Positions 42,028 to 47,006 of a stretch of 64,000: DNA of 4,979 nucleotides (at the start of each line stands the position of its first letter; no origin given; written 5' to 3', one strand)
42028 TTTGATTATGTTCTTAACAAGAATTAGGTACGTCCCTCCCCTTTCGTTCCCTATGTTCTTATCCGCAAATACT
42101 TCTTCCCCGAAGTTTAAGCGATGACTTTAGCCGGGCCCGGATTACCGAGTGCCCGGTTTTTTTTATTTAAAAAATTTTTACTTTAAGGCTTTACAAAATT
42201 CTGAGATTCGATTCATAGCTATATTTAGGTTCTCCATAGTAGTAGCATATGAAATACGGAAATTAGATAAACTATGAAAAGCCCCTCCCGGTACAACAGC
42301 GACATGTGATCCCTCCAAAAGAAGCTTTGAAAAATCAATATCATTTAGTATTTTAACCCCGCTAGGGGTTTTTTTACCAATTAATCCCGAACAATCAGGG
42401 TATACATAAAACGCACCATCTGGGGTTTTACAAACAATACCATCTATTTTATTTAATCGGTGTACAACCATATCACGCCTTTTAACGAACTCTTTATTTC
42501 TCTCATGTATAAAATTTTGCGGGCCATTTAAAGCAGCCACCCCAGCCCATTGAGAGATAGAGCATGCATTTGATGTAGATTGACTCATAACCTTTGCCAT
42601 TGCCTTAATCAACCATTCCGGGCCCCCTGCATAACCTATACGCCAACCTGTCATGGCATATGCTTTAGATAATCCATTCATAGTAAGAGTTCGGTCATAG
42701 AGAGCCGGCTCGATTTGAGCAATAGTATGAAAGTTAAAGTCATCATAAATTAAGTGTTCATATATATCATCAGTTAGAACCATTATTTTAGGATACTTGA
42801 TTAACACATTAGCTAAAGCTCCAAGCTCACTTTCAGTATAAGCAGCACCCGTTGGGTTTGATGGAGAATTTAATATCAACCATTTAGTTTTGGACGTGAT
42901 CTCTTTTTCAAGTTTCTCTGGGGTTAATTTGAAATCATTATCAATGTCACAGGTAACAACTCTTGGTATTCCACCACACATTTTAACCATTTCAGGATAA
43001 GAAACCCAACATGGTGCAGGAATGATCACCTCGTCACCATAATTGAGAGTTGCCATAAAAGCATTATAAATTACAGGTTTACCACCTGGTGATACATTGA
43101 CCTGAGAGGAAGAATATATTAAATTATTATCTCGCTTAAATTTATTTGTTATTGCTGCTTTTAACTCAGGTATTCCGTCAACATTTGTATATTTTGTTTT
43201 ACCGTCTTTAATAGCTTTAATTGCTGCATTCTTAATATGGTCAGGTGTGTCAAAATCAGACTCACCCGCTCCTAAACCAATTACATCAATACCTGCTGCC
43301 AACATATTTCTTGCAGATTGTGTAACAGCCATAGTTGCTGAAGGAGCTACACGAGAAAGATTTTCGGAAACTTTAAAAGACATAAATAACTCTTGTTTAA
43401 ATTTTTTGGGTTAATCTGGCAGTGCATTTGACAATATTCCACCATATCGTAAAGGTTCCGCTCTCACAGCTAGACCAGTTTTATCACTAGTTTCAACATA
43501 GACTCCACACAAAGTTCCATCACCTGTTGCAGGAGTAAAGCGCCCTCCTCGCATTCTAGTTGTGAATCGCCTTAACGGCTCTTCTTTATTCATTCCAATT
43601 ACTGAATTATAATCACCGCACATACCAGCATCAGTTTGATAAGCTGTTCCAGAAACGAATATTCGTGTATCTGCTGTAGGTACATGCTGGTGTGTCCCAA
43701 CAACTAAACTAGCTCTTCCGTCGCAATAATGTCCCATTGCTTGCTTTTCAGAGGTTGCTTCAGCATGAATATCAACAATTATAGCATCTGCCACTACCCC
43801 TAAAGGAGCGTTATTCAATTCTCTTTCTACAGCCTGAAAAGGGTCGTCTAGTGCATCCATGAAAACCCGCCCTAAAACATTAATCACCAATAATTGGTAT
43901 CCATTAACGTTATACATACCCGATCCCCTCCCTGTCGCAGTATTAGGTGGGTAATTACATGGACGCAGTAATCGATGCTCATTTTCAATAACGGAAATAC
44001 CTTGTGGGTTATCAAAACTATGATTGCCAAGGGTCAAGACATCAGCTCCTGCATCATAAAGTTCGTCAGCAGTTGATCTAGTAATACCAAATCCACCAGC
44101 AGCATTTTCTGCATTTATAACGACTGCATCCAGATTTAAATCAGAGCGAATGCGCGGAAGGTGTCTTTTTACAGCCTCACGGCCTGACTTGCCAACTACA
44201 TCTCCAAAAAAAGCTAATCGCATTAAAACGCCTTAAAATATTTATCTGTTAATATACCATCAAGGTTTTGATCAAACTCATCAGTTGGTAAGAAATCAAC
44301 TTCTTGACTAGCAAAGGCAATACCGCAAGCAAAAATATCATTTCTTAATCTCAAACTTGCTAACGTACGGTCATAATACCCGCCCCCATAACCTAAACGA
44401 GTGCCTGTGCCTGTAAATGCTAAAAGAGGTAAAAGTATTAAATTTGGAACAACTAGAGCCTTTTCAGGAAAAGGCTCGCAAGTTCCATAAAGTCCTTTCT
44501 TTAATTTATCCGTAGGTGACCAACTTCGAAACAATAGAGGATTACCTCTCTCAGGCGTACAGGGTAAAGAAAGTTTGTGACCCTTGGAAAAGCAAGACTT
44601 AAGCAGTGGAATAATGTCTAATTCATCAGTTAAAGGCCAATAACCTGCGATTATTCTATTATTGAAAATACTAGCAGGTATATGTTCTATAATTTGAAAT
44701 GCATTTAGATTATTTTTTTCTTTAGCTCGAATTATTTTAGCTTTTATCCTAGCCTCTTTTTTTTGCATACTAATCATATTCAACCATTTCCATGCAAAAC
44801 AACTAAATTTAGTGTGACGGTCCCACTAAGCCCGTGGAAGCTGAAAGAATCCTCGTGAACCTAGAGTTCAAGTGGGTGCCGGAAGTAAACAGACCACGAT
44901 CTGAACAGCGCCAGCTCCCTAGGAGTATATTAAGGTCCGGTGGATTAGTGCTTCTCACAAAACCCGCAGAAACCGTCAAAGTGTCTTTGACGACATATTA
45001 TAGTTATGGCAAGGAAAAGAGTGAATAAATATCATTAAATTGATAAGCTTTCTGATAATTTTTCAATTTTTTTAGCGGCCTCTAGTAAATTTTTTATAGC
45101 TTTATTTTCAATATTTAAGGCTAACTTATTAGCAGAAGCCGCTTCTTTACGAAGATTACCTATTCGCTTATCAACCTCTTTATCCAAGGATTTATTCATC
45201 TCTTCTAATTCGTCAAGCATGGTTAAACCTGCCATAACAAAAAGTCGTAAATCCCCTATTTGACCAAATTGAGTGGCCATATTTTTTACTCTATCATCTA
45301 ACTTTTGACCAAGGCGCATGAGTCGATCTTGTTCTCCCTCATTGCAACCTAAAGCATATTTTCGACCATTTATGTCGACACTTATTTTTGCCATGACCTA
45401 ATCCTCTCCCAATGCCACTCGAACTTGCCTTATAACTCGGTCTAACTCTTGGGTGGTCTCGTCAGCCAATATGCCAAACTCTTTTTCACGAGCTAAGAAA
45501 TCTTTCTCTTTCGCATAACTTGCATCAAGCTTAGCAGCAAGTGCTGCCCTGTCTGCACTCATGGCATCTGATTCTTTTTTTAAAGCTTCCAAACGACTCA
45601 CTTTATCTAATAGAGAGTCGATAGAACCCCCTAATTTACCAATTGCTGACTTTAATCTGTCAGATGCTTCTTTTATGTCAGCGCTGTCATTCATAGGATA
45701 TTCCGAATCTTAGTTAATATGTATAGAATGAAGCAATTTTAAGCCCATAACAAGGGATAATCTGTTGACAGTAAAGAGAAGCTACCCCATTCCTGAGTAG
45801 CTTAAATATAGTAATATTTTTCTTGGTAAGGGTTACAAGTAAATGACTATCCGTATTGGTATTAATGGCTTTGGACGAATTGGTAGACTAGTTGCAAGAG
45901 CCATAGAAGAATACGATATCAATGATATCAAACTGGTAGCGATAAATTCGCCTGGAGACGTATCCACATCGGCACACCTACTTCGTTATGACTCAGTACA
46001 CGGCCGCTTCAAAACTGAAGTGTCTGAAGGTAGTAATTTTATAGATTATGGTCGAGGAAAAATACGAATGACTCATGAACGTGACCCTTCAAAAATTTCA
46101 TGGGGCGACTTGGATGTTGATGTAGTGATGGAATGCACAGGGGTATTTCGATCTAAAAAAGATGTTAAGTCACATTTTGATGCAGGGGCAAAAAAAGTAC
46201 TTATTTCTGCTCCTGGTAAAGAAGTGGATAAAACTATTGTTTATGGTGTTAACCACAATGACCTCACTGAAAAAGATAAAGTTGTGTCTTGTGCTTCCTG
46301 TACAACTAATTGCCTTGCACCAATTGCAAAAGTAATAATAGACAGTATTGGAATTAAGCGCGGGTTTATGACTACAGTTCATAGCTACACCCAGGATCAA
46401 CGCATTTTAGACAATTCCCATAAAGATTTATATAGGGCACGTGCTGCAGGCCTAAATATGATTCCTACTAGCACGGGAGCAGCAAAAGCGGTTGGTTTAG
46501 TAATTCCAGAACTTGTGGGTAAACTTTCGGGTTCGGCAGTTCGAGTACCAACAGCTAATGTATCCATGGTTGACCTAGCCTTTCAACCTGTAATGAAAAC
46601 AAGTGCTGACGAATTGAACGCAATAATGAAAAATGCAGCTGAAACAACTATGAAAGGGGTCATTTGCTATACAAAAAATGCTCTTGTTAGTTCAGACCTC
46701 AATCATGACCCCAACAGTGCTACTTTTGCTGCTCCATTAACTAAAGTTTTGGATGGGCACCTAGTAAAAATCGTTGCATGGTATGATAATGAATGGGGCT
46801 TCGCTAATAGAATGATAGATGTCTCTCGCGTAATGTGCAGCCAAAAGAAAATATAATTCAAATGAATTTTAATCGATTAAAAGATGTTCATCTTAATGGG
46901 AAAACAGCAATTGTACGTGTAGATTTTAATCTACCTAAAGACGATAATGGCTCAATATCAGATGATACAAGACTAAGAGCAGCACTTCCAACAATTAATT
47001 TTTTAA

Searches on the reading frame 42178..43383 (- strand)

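Call 8: search_protein_families(library=pfam, proteins=[window:42178-43383:-])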
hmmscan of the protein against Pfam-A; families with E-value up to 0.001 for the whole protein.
window:42178-43383:- (401 aa): 2 families
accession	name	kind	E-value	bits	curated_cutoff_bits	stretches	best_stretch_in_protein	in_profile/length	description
PF00155.27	Aminotran_1_2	-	1e-78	265.5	19.7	1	33-393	2-361/361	Aminotransferase class I and II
PF01041.23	DegT_DnrJ_EryC1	-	2.3e-06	27.6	19.8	1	112-170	60-117/360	DegT/DnrJ/EryC1/StrS aminotransferase family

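Call 43: search_protein_families(library=ncbifam, proteins=[window:42178-43383:-])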
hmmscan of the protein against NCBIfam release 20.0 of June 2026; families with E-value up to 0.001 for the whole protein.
window:42178-43383:- (401 aa): 67 families (the best 25 are shown)
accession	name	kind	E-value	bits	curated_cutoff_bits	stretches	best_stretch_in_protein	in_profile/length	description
NF004769.0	PRK06107.1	equivalog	6e-157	522.5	617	1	3-401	4-402/402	aspartate transaminase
NF041091.1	asp_aminotase_Arch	equivalog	1.9e-112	375.9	550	1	7-397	2-375/376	aspartate aminotransferase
NF005817.0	PRK07683.1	equivalog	1e-86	291.1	575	1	24-398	20-382/387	aminotransferase A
NF005816.0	PRK07682.1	equivalog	9.5e-83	278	620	1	3-399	4-385/390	aminotransferase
NF041364.1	GntC_guanitoxin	equivalog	4.1e-81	272.6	415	1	36-396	2-356/356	guanitoxin biosynthesis PLP-dependent (S)-gamma-hydroxy-L-arginine cyclodehydratase GntC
NF005588.0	PRK07309.1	equivalog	4e-76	256.4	576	1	32-398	30-387/391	pyridoxal phosphate-dependent aminotransferase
NF006229.0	PRK08361.1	equivalog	6.7e-76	255.8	624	1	33-395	34-386/391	aspartate aminotransferase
NF004975.0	PRK06348.1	equivalog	3.6e-74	250.1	549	1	27-395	24-381/384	pyridoxal phosphate-dependent aminotransferase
NF004770.0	PRK06108.1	subfamily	1.3e-69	235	422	1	10-398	18-393/396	pyridoxal phosphate-dependent aminotransferase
NF005601.0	PRK07337.1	equivalog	3.5e-69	233.8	496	1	3-396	6-391/394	pyridoxal phosphate-dependent aminotransferase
NF006230.0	PRK08363.1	equivalog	1.2e-67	228.5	534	1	4-398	3-393/398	alanine aminotransferase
NF006514.0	PRK08960.1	equivalog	1.6e-66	224.7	554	1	4-396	4-384/388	pyridoxal phosphate-dependent aminotransferase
TIGR03540.1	DapC_direct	equivalog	6.6e-62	209.6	593.25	1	5-395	2-382/383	LL-diaminopimelate aminotransferase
NF006756.0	PRK09276.1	subfamily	1.4e-61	208.6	507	1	3-395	2-384/387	LL-diaminopimelate aminotransferase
NF005855.0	PRK07777.1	equivalog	1.8e-61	208.6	553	1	25-371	21-357/391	pyridoxal phosphate-dependent aminotransferase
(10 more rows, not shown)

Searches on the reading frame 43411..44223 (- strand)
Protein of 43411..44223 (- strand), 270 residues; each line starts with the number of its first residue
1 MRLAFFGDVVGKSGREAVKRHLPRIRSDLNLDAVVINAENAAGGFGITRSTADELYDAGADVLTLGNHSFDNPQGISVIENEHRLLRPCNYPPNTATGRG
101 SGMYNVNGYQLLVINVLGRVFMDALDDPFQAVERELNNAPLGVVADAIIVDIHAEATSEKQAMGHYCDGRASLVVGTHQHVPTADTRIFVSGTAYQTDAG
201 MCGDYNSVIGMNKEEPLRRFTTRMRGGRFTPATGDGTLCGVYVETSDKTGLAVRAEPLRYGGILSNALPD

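Call 8: search_protein_families(library=pfam, proteins=[window:43411-44223:-])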
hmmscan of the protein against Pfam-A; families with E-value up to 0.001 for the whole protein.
window:43411-44223:- (270 aa): 2 families
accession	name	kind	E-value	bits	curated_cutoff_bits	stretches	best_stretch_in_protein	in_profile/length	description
PF13277.11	YmdB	-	4.6e-98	327.9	27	1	5-257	2-252/253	YmdB-like protein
PF00149.33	Metallophos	-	5.8e-07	30.6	21.5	1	1-182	1-191/191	Calcineurin-like phosphoesterase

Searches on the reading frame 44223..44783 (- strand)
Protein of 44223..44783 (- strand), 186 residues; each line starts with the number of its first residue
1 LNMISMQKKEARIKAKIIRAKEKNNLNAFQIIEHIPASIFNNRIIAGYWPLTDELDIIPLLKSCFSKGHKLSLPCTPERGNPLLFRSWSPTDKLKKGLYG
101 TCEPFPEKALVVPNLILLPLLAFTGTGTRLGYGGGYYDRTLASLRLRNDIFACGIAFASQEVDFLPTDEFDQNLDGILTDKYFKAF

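Call 8: search_protein_families(library=pfam, proteins=[window:44223-44783:-])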
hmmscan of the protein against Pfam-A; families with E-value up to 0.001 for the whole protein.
window:44223-44783:- (186 aa): 1 family
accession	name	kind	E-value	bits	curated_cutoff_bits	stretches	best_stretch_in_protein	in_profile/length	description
PF01812.26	5-FTHF_cyc-lig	-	2.6e-27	96.4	27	1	21-179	17-185/186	5-formyltetrahydrofolate cyclo-ligase family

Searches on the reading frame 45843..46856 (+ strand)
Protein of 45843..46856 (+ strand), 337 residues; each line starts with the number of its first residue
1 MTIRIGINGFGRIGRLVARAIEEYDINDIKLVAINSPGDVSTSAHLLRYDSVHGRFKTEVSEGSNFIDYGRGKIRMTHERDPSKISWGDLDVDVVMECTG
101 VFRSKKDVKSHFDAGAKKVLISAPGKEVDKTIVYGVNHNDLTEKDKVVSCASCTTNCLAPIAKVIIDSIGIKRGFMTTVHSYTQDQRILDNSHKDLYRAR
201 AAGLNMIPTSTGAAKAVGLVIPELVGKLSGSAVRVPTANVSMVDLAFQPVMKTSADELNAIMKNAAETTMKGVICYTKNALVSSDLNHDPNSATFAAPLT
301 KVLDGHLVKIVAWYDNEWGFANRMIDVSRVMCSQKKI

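Call 8: search_protein_families(library=pfam, proteins=[window:45843-46856:+])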
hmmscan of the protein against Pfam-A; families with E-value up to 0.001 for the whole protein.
window:45843-46856:+ (337 aa): 2 families
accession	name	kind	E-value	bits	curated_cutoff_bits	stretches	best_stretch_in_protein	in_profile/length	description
PF02800.25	Gp_dh_C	-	4.4e-62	208.8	24.4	1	158-314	1-158/158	Glyceraldehyde 3-phosphate dehydrogenase, C-terminal domain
PF00044.30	Gp_dh_N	-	3e-34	117.8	31.7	1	3-105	1-101/101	Glyceraldehyde 3-phosphate dehydrogenase, NAD binding domain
